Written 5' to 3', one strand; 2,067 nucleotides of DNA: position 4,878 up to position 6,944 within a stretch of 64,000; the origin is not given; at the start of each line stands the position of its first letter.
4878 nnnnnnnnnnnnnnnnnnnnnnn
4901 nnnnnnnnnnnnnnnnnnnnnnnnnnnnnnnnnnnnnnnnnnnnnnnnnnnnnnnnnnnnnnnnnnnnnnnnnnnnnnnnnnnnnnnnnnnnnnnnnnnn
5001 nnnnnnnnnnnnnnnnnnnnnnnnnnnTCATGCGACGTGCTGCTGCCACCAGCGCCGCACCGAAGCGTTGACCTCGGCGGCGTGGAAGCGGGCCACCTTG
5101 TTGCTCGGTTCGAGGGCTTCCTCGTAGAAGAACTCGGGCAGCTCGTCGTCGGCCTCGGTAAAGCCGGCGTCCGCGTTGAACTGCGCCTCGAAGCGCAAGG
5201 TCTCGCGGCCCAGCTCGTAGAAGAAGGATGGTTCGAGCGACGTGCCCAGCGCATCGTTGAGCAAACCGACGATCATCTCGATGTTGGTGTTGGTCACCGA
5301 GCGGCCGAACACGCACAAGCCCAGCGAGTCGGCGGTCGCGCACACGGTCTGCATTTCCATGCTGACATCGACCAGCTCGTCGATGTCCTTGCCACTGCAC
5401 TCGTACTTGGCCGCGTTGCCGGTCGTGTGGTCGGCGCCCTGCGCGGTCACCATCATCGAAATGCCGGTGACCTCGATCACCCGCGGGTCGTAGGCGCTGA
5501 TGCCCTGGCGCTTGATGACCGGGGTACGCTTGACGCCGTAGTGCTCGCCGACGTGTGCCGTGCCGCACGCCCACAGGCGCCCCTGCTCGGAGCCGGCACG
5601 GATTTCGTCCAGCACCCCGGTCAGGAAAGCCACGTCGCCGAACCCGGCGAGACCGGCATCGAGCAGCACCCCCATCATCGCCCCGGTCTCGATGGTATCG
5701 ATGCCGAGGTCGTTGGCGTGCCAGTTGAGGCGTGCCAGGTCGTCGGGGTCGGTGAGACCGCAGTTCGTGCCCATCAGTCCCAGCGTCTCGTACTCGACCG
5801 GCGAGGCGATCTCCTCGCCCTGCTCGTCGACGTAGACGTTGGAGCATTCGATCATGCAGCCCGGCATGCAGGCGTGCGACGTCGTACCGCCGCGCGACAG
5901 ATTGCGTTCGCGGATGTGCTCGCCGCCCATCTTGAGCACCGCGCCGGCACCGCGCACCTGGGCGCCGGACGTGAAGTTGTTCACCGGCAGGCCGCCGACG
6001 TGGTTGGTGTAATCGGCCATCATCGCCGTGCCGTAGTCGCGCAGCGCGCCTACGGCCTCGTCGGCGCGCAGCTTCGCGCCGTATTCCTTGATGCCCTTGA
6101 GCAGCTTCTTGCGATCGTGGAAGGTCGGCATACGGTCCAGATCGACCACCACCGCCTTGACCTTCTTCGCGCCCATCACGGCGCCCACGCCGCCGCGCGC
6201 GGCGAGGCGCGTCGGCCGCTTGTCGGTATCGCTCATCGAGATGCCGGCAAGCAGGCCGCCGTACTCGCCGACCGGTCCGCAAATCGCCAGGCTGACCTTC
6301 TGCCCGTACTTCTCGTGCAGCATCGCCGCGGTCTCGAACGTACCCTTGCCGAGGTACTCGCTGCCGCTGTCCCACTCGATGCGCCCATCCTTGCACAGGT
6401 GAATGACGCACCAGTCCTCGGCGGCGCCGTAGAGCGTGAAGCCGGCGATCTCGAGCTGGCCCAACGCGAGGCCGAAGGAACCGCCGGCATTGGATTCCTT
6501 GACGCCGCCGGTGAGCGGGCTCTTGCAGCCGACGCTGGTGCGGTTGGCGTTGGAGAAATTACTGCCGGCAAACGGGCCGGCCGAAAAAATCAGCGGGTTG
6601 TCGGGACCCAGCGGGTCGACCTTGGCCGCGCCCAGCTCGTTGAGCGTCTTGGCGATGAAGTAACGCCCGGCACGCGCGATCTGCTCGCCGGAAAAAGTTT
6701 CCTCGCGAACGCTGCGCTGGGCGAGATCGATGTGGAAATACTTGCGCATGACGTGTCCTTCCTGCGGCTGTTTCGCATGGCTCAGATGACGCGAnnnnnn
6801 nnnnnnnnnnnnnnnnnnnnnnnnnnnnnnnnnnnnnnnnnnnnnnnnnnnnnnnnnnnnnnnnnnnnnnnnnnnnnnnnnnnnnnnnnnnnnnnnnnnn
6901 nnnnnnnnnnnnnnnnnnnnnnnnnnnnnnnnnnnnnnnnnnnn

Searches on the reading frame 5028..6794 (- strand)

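Call 9: search_protein_families(library=pfam, proteins=[window:5028-6794:-], max_evalue=0.001)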
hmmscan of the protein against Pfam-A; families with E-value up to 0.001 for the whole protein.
window:5028-6794:- (588 aa): 2 families
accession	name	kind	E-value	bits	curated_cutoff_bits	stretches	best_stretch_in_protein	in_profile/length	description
PF01314.23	AFOR_C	-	2.5e-54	185.3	27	1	235-565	3-348/385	Aldehyde ferredoxin oxidoreductase, domains 2 & 3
PF02730.20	AFOR_N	-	4.5e-52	177.1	29.8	1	18-218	2-197/199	Aldehyde ferredoxin oxidoreductase, N-terminal domain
